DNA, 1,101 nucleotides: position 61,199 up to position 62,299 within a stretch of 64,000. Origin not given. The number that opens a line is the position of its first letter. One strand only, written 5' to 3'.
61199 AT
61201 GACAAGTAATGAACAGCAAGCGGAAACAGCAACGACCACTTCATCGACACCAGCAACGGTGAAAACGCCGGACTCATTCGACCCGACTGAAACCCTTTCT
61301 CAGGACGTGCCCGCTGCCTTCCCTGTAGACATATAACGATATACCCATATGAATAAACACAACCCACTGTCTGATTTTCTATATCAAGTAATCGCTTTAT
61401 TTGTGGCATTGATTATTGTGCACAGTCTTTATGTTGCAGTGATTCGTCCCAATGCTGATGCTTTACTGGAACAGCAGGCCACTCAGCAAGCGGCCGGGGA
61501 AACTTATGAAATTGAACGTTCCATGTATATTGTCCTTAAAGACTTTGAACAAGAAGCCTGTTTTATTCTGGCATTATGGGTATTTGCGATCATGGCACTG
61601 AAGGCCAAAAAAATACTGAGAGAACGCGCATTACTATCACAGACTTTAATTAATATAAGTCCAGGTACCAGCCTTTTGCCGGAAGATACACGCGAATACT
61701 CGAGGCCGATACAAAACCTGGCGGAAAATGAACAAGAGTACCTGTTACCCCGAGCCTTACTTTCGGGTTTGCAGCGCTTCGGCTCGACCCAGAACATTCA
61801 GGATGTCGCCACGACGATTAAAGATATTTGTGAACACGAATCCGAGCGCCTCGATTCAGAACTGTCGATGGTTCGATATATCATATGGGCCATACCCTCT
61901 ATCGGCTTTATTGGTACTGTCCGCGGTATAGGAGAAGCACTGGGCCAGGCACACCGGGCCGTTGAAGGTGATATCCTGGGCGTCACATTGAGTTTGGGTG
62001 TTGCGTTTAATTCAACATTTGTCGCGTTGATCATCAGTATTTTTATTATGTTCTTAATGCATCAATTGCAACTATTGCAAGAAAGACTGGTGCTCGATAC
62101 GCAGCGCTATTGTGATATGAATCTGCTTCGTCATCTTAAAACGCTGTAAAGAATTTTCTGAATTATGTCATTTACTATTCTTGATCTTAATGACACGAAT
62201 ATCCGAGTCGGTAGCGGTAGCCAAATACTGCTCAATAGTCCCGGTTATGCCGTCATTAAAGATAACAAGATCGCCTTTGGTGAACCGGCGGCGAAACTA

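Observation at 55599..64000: Operon of at least 8 genes for a putative proton-motive-force-driven trans-envelope apparatus of unrecognised type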

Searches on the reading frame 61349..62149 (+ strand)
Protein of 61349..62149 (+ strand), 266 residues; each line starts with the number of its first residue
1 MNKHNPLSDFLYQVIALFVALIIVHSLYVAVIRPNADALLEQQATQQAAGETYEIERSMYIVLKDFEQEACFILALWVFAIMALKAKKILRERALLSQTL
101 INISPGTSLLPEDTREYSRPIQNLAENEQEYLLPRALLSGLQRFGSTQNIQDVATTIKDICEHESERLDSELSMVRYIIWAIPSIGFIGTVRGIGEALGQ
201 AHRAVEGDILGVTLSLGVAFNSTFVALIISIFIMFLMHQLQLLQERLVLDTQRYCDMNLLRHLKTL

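Call 4: search_protein_families(library=pfam, proteins=[window:61349-62149:+], max_evalue=1)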
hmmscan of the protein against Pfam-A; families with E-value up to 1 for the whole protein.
window:61349-62149:+ (266 aa): 2 families
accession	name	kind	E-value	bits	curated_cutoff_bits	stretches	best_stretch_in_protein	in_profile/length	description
PF01618.21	MotA_ExbB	-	7.3e-14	52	22.9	1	134-250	7-124/127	MotA/TolQ/ExbB proton channel family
PF11862.13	DUF3382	-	0.13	13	28.9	0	12-81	38-95/97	Domain of unknown function (DUF3382)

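Call 5: search_protein_families(library=ncbifam, proteins=[window:61349-62149:+], max_evalue=0.1)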
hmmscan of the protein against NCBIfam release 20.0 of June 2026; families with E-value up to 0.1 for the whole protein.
window:61349-62149:+ (266 aa): 2 families
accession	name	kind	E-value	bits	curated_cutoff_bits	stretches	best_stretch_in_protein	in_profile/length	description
TIGR02796.1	tolQ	equivalog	0.00014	21.7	221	1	146-231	97-183/216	protein TolQ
TIGR02805.1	exbB2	equivalog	0.0029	17.7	135.35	1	166-237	49-120/138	TonB-system energizer ExbB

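Call 6: search_protein_families(library=padloc, proteins=[window:61349-62149:+], max_evalue=0.1)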
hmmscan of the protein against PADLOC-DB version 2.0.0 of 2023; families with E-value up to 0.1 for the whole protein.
window:61349-62149:+ (266 aa): 0 families

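Call 10: find_homologous_proteins(query=window:61349-62149:+, max_evalue=0.001)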
Query window:61349-62149:+ (266 aa): 8000 proteins with E <= 0.001 among 8000 candidates; the best 120 are listed.
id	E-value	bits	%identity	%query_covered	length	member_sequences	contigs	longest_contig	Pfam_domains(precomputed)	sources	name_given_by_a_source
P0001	5.4e-167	571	100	100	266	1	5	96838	PF01618.22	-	-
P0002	1.8e-153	527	92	100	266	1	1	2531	PF01618.22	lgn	-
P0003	4.6e-153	525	91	100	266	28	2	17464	PF01618.22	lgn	-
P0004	2.5e-152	523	90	100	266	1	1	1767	PF01618.22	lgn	-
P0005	3.6e-151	519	90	100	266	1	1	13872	PF01618.22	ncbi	-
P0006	2.5e-150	517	89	100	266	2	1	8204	PF01618.22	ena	-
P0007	1.2e-147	508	88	100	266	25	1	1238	PF01618.22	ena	-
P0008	1.3e-147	508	88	100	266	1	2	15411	PF01618.22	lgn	-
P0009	1.5e-146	504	88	100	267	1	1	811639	PF01618.22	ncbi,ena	-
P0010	1.3e-143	495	87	99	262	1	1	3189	PF01618.22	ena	-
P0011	6.2e-143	492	86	100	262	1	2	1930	PF01618.22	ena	-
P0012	8.2e-143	492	86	100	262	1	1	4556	PF01618.22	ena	-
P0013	8.9e-137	472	81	99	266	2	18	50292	PF01618.22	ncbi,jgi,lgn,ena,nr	ncbi:MAG: MotA/TolQ/ExbB proton channel family protein [Gammaproteobacteria bacterium]|nr:MotA/TolQ/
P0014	9.7e-137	472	80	100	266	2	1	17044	PF01618.22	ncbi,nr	ncbi:MAG: MotA/TolQ/ExbB proton channel family protein [Proteobacteria bacterium]|nr:MotA/TolQ/ExbB 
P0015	2.0e-136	471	78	99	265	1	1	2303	PF01618.22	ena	-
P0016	5.9e-136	469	78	99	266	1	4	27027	PF01618.22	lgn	-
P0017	1.3e-135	468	80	99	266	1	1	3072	PF01618.22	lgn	-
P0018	3.2e-135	467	78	98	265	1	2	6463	PF01618.22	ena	-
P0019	1.0e-134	465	77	98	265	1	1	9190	PF01618.22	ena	-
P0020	3.6e-134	464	77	99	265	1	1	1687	PF01618.22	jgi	-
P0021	4.7e-134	463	77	98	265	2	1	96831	PF01618.22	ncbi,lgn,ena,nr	ncbi:MAG: MotA/TolQ/ExbB proton channel family protein [Gammaproteobacteria bacterium]|nr:MotA/TolQ/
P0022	7.2e-134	463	77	98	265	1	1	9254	PF01618.22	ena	-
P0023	2.2e-133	461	76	100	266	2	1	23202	PF01618.22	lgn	-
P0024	2.6e-133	461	76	98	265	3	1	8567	PF01618.22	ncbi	-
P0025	8.7e-133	459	76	99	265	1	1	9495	PF01618.22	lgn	-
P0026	1.7e-132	458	77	98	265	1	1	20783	PF01618.22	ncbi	-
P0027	2.8e-132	457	75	100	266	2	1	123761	PF01618.22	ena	-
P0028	3.7e-132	457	77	98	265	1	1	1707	PF01618.22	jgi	-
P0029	7.0e-132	456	75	99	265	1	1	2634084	PF01618.22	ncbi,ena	-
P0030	7.3e-132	456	76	99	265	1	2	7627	PF01618.22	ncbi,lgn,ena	-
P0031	7.3e-132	456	78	98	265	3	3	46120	PF01618.22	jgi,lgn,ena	-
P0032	8.0e-132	456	75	99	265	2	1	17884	PF01618.22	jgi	jgi:biopolymer transport protein ExbB/TolQ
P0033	1.2e-131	455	76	98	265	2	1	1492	PF01618.22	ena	-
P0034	1.4e-131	455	76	99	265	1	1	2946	PF01618.22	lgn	-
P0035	2.4e-131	454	76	99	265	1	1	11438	PF01618.22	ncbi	-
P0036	9.6e-131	452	75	99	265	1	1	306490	PF01618.22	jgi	jgi:biopolymer transport protein ExbB/TolQ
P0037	1.1e-130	452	75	99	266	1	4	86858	PF01618.22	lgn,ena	-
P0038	1.3e-130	452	76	99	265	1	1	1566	PF01618.22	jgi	-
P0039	1.4e-130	452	76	98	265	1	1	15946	PF01618.22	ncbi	ncbi:MAG: MotA/TolQ/ExbB proton channel family protein [Gammaproteobacteria bacterium]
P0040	3.0e-130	451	75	99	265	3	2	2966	PF01618.22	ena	-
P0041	3.2e-130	451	75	98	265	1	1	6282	PF01618.22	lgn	-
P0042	1.1e-129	449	74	99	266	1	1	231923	PF01618.22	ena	-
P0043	1.3e-129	449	75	98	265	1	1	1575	PF01618.22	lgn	-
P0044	1.8e-129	448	75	99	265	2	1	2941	PF01618.22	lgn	-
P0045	1.9e-129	448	75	100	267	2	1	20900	PF01618.22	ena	-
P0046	4.6e-129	447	75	99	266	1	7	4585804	PF01618.22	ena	-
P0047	6.6e-129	446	74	98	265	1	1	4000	PF01618.22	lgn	-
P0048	1.0e-128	446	74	99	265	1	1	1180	PF01618.22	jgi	jgi:biopolymer transport protein ExbB/TolQ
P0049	1.1e-128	446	73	99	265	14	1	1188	PF01618.22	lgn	-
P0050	1.2e-128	445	75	98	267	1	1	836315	PF01618.22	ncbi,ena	-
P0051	1.3e-128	445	73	99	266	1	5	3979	PF01618.22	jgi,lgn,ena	-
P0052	1.8e-128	445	73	99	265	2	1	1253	PF01618.22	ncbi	-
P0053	2.5e-128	444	76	99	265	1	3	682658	PF01618.22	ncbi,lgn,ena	-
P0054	4.0e-128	444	74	99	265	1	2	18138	PF01618.22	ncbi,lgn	ncbi:MAG: MotA/TolQ/ExbB proton channel family protein [Gammaproteobacteria bacterium]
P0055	4.1e-128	444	73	99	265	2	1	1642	PF01618.22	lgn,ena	-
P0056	4.3e-128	444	73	99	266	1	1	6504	PF01618.22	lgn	-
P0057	5.0e-128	444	74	98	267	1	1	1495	PF01618.22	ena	-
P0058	1.2e-127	442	72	98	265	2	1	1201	PF01618.22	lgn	-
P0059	1.3e-127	442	74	99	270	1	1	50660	PF01618.22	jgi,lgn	jgi:biopolymer transport protein ExbB/TolQ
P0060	1.4e-127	442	73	99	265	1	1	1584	PF01618.22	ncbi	-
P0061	1.9e-127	442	72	99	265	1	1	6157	PF01618.22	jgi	-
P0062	2.3e-127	441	72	99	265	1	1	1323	PF01618.22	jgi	jgi:biopolymer transport protein ExbB/TolQ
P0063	2.5e-127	441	72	99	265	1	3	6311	PF01618.22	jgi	-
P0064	2.9e-127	441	71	99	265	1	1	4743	PF01618.22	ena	-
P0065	3.6e-127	441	73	99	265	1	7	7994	PF01618.22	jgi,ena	-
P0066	3.8e-127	441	73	99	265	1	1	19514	PF01618.22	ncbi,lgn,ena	-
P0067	3.8e-127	441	72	99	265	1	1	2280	PF01618.22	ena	-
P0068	3.9e-127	441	73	98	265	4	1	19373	PF01618.22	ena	-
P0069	4.3e-127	440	75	99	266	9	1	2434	PF01618.22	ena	-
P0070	4.8e-127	440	75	99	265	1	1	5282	PF01618.22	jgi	-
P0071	4.9e-127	440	74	98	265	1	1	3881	PF01618.22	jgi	jgi:biopolymer transport protein ExbB/TolQ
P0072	5.0e-127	440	75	98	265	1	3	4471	PF01618.22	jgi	jgi:biopolymer transport protein ExbB/TolQ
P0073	7.0e-127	440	74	99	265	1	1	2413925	PF01618.22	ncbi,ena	-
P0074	7.8e-127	440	74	98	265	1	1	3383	PF01618.22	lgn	-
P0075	8.5e-127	439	74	99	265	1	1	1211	PF01618.22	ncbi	-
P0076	8.6e-127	439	73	99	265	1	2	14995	PF01618.22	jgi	jgi:biopolymer transport protein ExbB/TolQ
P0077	9.0e-127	439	73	98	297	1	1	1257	PF01618.22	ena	-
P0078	9.6e-127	439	71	99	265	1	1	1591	PF01618.22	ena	-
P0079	1.0e-126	439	71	99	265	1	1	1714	PF01618.22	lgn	-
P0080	1.2e-126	439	71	99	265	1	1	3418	PF01618.22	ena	-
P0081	1.3e-126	439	73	98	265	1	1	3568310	PF01618.22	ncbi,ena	-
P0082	1.6e-126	439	71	99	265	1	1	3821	PF01618.22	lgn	-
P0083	2.4e-126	438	70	99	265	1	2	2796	PF01618.22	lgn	-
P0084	2.4e-126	438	73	98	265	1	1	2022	PF01618.22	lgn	-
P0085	2.7e-126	438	73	98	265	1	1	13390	PF01618.22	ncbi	-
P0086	2.8e-126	438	73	98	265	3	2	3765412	PF01618.22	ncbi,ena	-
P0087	2.8e-126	438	75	98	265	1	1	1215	PF01618.22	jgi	jgi:biopolymer transport protein ExbB/TolQ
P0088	3.3e-126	438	71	99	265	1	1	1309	PF01618.22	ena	-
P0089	3.4e-126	438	75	98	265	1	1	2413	PF01618.22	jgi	jgi:biopolymer transport protein ExbB/TolQ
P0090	3.4e-126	437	73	98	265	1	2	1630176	PF01618.22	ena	-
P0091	3.5e-126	437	71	98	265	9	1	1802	PF01618.22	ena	-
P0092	4.6e-126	437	70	99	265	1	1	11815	PF01618.22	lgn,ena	-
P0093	4.7e-126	437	75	99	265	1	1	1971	PF01618.22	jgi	jgi:biopolymer transport protein ExbB/TolQ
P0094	4.7e-126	437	73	99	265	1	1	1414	PF01618.22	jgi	-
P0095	5.0e-126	437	74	99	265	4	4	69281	PF01618.22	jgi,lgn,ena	jgi:biopolymer transport protein ExbB/TolQ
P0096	5.1e-126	437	73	98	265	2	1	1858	PF01618.22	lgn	-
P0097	5.2e-126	437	70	99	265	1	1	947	PF01618.22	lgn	-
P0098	5.3e-126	437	70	99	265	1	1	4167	PF01618.22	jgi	-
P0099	5.6e-126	437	73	98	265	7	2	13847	PF01618.22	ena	-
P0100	6.0e-126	437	73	98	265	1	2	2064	PF01618.22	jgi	jgi:biopolymer transport protein ExbB/TolQ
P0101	9.1e-126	436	71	99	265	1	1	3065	PF01618.22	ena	-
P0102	9.8e-126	436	72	99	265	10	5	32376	PF01618.22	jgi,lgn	jgi:biopolymer transport protein ExbB/TolQ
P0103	1.6e-125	435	73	98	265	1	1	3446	PF01618.22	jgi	jgi:biopolymer transport protein ExbB/TolQ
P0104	2.7e-125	435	71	99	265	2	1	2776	PF01618.22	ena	-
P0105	3.0e-125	434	72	99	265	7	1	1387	PF01618.22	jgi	jgi:biopolymer transport protein ExbB/TolQ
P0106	3.7e-125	434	74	98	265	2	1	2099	PF01618.22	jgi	-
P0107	3.9e-125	434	73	98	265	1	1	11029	PF01618.22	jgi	-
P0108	4.0e-125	434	73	98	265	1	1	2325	PF01618.22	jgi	jgi:biopolymer transport protein ExbB/TolQ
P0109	4.5e-125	434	74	98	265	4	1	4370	PF01618.22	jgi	jgi:biopolymer transport protein ExbB/TolQ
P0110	5.8e-125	433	74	99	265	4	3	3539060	PF01618.22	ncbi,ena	-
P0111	6.0e-125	433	75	97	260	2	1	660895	PF01618.22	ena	-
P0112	9.8e-125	433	72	99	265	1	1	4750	PF01618.22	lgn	-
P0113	1.2e-124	432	72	98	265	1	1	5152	PF01618.22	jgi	-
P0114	1.4e-124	432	70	99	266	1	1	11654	PF01618.22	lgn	-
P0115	1.7e-124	432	72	99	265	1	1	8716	PF01618.22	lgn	-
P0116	2.0e-124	432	73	98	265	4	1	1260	PF01618.22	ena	-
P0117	2.1e-124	432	73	99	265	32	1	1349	PF01618.22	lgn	-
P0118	2.5e-124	431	73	98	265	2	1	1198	PF01618.22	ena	-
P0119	3.2e-124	431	71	98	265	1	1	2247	PF01618.22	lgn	-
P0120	3.4e-124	431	72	99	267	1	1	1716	PF01618.22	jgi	-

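Call 15: find_related_loci(query=A1, collection=genome_contigs, flank=10000)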
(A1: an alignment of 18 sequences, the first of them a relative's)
Query A1 (266 aa) in genome_contigs; peptide patterns used: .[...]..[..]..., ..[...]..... (x = any residue, [..] = any of these).
599 stretches matched a pattern (row limit reached: there are more); 531 encode a relative of the query (tblastn E <= 1e-3); the best 80 are kept; 80 distinct loci.
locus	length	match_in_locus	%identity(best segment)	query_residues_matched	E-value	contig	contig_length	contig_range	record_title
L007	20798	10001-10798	92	1-266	1e-166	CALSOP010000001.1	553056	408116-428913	MAG: uncultured Gammaproteobacteria bacterium isolate B_MB66 genome assembly, contig: contig_21041_B_MB66, whole genome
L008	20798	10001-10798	89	1-266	8e-163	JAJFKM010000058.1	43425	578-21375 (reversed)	MAG: Gammaproteobacteria bacterium isolate OFTM63 OFTM63_57, whole genome shotgun sequence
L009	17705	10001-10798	88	1-266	4e-160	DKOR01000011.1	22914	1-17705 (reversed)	MAG TPA_asm: Thiotrichaceae bacterium UBA7357 UBA7357_contig_5898, whole genome shotgun sequence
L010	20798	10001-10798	88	1-266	2e-151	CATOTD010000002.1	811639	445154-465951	MAG: uncultured Gammaproteobacteria bacterium isolate c9384745-b4ed-45cf-9858-4c0dbdcb8ef8 genome assembly, contig: cont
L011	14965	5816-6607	81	1-264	4e-148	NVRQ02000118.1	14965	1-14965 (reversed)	MAG: Gammaproteobacteria bacterium isolate NORP163 NORP163_118, whole genome shotgun sequence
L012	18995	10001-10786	77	3-264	1e-142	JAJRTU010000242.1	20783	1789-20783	MAG: Gammaproteobacteria bacterium isolate Dive96_bin10.122 k141_3107959, whole genome shotgun sequence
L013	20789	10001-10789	76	3-265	4e-142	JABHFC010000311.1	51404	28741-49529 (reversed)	MAG: Gammaproteobacteria bacterium isolate SI037_bin171 k141_2448076, whole genome shotgun sequence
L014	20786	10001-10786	76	3-264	2e-141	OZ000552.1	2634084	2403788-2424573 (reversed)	MAG: Gammaproteobacteria bacterium isolate ebb2b138-9e40-4bd5-a5f6-e9a39d167ca2 genome assembly, chromosome: 1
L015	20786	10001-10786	75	3-264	3e-140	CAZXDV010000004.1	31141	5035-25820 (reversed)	MAG TPA_asm: uncultured Enterobacteriaceae bacterium isolate SRP135972_co2_275 genome assembly, contig: NODE_771_length_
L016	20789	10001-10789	76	3-265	3e-138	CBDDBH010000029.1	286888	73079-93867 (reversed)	MAG: Gammaproteobacteria bacterium isolate 61d1d6e5-7064-46a6-bc2b-d6b6240feebc genome assembly, contig: contig_29, whol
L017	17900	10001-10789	74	3-265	5e-138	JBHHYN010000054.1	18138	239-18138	MAG: Gammaproteobacteria bacterium isolate Maj_2_bin.47 NODE_1560_length_18138_cov_22.082564, whole genome shotgun seque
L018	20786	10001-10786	73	3-264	1e-134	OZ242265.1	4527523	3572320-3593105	MAG: Gammaproteobacteria bacterium isolate e770b403-878d-4ab6-9ba2-f911db374a53 genome assembly, chromosome: 1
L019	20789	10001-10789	73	3-265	5e-134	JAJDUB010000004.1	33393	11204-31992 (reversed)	MAG: Gammaproteobacteria bacterium isolate jk18x1bzbins.61 k141_232259, whole genome shotgun sequence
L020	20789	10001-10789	73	3-265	6e-134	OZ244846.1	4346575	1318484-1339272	MAG: Gammaproteobacteria bacterium isolate c4b6e239-c71f-4241-b0b0-6ad111843a63 genome assembly, chromosome: 1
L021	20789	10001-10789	73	3-265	2e-133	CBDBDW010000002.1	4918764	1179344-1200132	MAG: Gammaproteobacteria bacterium isolate 554e3a7e-5989-4f2a-9094-f6ca052332fc genome assembly, contig: contig_2, whole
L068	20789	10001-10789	68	3-265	6e-120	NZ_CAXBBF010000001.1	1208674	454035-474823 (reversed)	MAG: uncultured Porticoccus sp. isolate ERR2762153_binner13_Refined_15 ERZ3422244.2, whole genome shotgun sequence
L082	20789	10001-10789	65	1-264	3e-117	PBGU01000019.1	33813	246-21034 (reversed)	MAG: Gammaproteobacteria bacterium isolate SP3050 21298, whole genome shotgun sequence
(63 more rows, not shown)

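Call 38: search_solved_structures(query=window:61349-62149:+, max_evalue=1, show_alignments=2)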
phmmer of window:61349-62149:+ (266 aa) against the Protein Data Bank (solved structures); distinct sequences matched with E-value up to 1: 0.

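Call 40: search_solved_structures(query=A1, max_evalue=10, show_alignments=3)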
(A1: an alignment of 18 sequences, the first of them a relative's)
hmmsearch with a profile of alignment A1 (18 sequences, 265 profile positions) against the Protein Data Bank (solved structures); distinct sequences matched with E-value up to 10: 3.
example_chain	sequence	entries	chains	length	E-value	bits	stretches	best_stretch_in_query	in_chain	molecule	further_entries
2lc5_A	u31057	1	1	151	1.1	11.5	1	108-172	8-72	Calmodulin, putative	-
8vju_A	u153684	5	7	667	1.3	11.2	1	106-174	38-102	Neurolysin, mitochondrial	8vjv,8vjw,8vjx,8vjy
5luz_A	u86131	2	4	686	1.4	11.2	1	106-174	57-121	Neurolysin, mitochondrial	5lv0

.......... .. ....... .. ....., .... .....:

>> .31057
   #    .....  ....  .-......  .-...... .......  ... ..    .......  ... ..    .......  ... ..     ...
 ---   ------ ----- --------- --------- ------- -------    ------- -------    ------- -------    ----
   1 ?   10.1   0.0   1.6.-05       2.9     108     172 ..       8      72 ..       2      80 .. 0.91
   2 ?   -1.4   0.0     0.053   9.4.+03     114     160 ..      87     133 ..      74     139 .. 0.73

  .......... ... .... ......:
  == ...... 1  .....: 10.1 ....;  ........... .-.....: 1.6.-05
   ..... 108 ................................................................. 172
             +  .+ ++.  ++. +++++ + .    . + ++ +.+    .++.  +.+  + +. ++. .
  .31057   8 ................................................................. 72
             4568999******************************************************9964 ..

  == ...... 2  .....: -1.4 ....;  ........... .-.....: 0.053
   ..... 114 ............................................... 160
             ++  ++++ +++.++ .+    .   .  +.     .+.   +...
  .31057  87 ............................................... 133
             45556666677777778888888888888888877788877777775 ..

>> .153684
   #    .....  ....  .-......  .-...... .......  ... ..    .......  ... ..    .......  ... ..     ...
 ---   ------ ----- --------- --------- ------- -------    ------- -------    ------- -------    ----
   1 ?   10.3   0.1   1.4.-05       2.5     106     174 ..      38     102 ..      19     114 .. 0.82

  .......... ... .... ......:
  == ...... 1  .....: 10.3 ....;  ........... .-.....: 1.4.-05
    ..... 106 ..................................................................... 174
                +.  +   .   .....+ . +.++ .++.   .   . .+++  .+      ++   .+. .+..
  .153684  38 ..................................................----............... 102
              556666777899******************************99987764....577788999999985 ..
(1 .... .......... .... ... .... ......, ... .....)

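Call 52: search_protein_families(library=pfam, proteins=[L082:2358-3755:+, L068:15560-16987:+], max_evalue=0.01)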
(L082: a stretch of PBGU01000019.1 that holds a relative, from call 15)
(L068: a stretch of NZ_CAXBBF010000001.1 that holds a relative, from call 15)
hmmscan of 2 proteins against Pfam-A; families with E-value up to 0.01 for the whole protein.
L082:2358-3755:+ (465 aa): 3 families
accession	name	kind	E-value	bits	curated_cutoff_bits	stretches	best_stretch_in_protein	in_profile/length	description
PF13424.12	TPR_12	-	3e-09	37.4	30.1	1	74-140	5-72/77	Tetratricopeptide repeat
PF07719.23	TPR_2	-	6.5e-05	23.2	27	0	116-140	4-28/34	Tetratricopeptide repeat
PF24885.1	TPR_NPHP3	-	0.00022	21.1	100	0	204-260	146-203/239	Nephrocystin-3 TPR domain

L068:15560-16987:+ (475 aa): 1 family
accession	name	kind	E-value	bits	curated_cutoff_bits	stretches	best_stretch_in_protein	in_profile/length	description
PF01435.24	Peptidase_M48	-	1e-35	123.7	20.3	1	57-242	5-183/186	Peptidase family M48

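Call 60: search_protein_families(library=pfam, alignment_id=A4, max_evalue=0.1)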
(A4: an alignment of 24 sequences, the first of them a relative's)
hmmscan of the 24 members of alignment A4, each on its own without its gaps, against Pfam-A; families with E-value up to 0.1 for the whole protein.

A. member 1, L082:2358-3752:+ (465 aa): 10 families
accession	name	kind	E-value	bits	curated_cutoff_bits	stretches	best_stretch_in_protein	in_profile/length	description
PF13424.12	TPR_12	-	3e-09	37.4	30.1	2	74-140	5-72/77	Tetratricopeptide repeat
PF07719.23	TPR_2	-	6.5e-05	23.2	27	0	116-140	4-28/34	Tetratricopeptide repeat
PF24885.1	TPR_NPHP3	-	0.00022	21.1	100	1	204-260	146-203/239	Nephrocystin-3 TPR domain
PF03544.19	TonB_C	-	0.011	16.7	24.6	1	385-439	14-69/79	Gram-negative bacterial TonB protein C-terminal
PF13176.12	TPR_7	-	0.025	15.1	27.9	0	127-143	13-29/36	Tetratricopeptide repeat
PF13414.12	TPR_11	-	0.025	14.7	26.8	0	127-147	8-28/42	TPR repeat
PF00515.34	TPR_1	-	0.036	14.3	27.8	0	126-141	14-29/34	Tetratricopeptide repeat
PF13374.12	TPR_10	-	0.042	14.3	27.5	0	205-238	8-41/42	Tetratricopeptide repeat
PF17874.7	TPR_MalT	-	0.053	13.2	45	0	97-232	65-195/336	MalT-like TPR region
PF13432.12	TPR_16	-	0.089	13.7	32.7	0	120-174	4-50/65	Tetratricopeptide repeat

B. families by the number of members that match (of 24 scanned): 35 families (the first 25 are shown)
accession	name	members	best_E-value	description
PF13424.12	TPR_12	24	6.3e-18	Tetratricopeptide repeat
PF00515.34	TPR_1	23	5.1e-10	Tetratricopeptide repeat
PF03544.19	TonB_C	22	6.4e-07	Gram-negative bacterial TonB protein C-terminal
PF07719.23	TPR_2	21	1.1e-08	Tetratricopeptide repeat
PF13176.12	TPR_7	16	4.2e-08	Tetratricopeptide repeat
PF24885.1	TPR_NPHP3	16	5e-08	Nephrocystin-3 TPR domain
PF13374.12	TPR_10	14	4.9e-07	Tetratricopeptide repeat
PF13181.12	TPR_8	14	2e-06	Tetratricopeptide repeat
PF13174.12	TPR_6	9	0.0011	Tetratricopeptide repeat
PF13432.12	TPR_16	7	0.011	Tetratricopeptide repeat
PF13428.12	TPR_14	6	0.00018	Tetratricopeptide repeat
PF13414.12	TPR_11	6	0.0038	TPR repeat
PF17874.7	TPR_MalT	5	8.1e-05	MalT-like TPR region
PF10602.15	RPN7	4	0.012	26S proteasome subunit RPN7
PF02050.21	FliJ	2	0.0047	Flagellar FliJ protein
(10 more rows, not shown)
